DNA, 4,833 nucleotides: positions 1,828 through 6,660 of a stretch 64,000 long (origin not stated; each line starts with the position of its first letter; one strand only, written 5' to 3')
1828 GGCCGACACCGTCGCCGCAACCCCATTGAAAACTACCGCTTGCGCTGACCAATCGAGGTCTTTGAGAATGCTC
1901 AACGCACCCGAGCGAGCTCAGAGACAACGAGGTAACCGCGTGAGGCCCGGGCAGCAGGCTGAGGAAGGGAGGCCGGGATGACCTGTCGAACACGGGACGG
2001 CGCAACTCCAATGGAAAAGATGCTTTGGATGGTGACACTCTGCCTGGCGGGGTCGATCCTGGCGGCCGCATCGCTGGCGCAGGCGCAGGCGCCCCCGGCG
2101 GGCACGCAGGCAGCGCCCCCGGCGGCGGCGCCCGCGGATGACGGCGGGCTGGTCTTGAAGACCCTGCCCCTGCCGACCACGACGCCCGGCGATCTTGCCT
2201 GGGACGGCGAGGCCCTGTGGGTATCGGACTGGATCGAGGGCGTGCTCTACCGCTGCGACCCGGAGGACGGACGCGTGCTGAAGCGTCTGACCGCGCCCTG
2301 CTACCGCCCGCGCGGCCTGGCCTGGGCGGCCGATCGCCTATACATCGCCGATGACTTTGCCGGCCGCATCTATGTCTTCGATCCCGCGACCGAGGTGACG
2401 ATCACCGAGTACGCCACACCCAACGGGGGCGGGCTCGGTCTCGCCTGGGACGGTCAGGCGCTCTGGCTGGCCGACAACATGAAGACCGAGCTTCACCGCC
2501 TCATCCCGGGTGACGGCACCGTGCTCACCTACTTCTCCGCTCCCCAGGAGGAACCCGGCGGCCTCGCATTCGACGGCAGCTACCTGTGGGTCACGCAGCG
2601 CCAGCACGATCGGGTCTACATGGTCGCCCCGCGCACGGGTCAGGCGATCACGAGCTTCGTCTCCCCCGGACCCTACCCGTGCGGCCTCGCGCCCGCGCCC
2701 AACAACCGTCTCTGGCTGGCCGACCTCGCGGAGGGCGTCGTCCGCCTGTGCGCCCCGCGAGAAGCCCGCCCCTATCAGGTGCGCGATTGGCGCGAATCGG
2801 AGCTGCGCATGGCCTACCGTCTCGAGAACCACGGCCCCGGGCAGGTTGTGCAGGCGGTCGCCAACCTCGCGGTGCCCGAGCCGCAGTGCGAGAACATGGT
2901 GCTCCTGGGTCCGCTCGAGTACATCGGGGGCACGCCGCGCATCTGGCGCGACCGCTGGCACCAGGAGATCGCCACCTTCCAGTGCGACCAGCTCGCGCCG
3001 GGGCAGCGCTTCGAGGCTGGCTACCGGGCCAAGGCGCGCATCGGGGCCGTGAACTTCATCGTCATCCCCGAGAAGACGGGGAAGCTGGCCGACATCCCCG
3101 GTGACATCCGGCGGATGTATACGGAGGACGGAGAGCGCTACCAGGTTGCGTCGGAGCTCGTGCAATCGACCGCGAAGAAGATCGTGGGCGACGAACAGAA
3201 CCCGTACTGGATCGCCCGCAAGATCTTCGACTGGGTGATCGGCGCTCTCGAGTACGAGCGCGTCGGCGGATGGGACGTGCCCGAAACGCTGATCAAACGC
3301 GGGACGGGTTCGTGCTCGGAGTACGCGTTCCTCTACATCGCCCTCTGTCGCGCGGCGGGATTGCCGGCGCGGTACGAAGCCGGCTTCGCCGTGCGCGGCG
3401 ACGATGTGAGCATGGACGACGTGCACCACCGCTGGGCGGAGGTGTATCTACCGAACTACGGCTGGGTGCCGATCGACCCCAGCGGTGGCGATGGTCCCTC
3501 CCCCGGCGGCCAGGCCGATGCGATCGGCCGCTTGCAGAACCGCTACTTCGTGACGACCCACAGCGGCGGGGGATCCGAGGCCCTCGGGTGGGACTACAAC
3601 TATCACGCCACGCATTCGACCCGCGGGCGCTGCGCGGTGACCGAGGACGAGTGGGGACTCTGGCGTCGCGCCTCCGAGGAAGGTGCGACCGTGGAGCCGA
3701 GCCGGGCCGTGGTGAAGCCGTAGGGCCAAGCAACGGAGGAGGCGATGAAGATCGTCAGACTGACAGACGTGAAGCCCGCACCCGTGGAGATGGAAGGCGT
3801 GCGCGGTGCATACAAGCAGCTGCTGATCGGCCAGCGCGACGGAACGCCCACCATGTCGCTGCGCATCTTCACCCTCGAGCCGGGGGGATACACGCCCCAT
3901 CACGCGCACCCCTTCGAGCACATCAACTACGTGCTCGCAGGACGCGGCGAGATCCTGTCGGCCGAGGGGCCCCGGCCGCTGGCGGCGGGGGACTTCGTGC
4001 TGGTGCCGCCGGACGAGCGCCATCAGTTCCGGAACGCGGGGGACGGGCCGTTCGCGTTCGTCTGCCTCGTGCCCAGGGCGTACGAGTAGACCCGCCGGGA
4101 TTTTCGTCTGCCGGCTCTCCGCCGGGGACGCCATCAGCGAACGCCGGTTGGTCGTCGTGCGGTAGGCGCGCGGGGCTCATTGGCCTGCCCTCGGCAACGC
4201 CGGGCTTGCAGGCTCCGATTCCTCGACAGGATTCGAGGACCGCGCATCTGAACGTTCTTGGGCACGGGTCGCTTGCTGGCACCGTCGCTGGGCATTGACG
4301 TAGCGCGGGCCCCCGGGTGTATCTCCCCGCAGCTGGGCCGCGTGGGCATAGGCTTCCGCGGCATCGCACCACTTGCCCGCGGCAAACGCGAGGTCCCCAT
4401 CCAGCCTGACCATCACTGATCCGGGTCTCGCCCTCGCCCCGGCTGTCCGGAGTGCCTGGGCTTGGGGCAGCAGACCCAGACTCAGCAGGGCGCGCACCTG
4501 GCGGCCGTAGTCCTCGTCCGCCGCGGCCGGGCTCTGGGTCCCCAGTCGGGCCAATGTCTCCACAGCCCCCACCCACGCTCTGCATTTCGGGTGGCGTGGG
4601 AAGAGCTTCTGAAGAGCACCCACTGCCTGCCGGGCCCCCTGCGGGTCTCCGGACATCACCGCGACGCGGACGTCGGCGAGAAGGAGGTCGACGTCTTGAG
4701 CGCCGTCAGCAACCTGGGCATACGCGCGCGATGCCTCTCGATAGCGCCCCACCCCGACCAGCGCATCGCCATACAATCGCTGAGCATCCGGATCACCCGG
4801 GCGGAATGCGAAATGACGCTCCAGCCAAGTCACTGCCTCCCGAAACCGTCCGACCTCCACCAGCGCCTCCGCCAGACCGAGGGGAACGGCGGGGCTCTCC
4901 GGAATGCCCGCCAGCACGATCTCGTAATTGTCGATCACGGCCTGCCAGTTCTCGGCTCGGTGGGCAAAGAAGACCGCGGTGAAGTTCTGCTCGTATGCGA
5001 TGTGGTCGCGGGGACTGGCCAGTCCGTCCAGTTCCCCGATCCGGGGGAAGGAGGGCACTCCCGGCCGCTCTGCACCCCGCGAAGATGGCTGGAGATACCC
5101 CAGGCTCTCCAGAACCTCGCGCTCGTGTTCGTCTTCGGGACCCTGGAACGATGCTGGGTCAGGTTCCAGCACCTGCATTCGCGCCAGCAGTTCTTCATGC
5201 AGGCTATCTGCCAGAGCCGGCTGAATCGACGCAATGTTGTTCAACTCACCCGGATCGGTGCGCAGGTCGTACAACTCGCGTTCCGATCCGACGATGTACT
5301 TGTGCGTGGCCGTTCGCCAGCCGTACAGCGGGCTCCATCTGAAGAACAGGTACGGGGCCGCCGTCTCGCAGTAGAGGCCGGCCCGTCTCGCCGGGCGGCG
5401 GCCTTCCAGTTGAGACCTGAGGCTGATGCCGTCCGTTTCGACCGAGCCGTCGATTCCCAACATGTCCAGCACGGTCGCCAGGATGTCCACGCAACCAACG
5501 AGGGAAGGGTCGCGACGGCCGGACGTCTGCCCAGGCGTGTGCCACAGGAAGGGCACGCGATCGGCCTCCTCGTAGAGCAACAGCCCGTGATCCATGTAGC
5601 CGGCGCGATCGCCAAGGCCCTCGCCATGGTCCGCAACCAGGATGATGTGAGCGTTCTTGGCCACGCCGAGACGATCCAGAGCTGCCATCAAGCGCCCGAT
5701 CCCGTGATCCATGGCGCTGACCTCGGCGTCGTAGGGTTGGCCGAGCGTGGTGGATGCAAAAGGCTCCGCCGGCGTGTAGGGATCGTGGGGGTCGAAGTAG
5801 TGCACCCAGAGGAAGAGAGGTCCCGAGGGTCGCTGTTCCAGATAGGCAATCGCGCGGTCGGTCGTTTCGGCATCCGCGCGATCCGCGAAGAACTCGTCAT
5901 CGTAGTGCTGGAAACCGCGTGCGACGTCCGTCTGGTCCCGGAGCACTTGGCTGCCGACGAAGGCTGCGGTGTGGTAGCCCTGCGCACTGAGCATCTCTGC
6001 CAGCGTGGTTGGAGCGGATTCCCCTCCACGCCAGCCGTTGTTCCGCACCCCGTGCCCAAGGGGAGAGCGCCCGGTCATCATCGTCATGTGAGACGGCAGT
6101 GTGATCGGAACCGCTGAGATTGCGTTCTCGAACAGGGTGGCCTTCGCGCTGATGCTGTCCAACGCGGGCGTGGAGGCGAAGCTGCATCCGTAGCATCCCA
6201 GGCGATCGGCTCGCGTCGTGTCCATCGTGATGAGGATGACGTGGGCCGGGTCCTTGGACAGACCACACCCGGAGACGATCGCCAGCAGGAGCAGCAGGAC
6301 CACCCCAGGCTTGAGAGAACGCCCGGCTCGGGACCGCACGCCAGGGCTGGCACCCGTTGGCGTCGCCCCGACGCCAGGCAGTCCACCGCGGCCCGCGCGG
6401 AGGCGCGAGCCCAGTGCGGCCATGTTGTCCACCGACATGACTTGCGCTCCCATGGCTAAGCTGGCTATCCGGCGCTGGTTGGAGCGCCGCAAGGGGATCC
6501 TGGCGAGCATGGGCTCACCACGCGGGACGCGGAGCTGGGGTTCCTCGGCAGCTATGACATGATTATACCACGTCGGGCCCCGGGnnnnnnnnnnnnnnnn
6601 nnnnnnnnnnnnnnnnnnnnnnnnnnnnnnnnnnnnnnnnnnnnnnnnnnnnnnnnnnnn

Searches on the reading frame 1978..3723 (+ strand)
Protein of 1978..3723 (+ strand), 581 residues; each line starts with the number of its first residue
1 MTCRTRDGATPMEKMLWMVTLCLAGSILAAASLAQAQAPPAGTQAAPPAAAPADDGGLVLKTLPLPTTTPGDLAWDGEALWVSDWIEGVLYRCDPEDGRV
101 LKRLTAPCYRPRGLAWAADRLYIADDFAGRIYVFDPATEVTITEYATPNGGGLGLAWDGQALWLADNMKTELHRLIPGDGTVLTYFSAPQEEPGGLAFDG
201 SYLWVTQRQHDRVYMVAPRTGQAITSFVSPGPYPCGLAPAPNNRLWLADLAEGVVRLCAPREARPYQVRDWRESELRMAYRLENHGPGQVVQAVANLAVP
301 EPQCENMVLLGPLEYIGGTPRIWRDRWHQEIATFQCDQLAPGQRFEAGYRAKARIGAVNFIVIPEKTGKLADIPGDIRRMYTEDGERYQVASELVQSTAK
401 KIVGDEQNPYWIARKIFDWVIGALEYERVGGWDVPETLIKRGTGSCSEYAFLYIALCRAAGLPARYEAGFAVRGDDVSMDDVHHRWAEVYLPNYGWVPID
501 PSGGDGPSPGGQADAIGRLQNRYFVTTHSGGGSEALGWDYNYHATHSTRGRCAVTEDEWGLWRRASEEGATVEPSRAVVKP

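Call 70: search_protein_families(library=pfam, proteins=[window:1978-3723:+], max_evalue=0.00001)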
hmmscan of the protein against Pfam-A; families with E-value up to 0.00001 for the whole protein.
window:1978-3723:+ (581 aa): 2 families
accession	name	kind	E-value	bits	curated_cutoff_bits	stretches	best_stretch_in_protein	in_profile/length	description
PF01841.26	Transglut_core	-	1.7e-24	86.6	23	1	397-501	2-108/108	Transglutaminase-like superfamily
PF24684.1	Vgb_lyase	-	8e-07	28.6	50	1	78-256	108-289/290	Virginiamycin B lyase family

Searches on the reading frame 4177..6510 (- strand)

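Call 70: search_protein_families(library=pfam, proteins=[window:4177-6510:-], max_evalue=0.00001)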
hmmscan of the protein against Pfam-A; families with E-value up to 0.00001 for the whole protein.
window:4177-6510:- (777 aa): 4 families
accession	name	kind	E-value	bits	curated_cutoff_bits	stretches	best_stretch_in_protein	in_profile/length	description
PF00884.28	Sulfatase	-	3.2e-43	148.6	25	1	90-353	2-301/301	Sulfatase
PF01663.27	Phosphodiest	-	7.5e-16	59.1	23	1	91-303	1-229/342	Type I phosphodiesterase / nucleotide pyrophosphatase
PF16347.10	SGSH_C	-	6.2e-11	43.1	29.3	1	304-441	4-148/154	N-sulphoglucosamine sulphohydrolase, C-terminal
PF14559.12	TPR_19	-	1.1e-08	35.7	25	1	519-580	4-65/68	Tetratricopeptide repeat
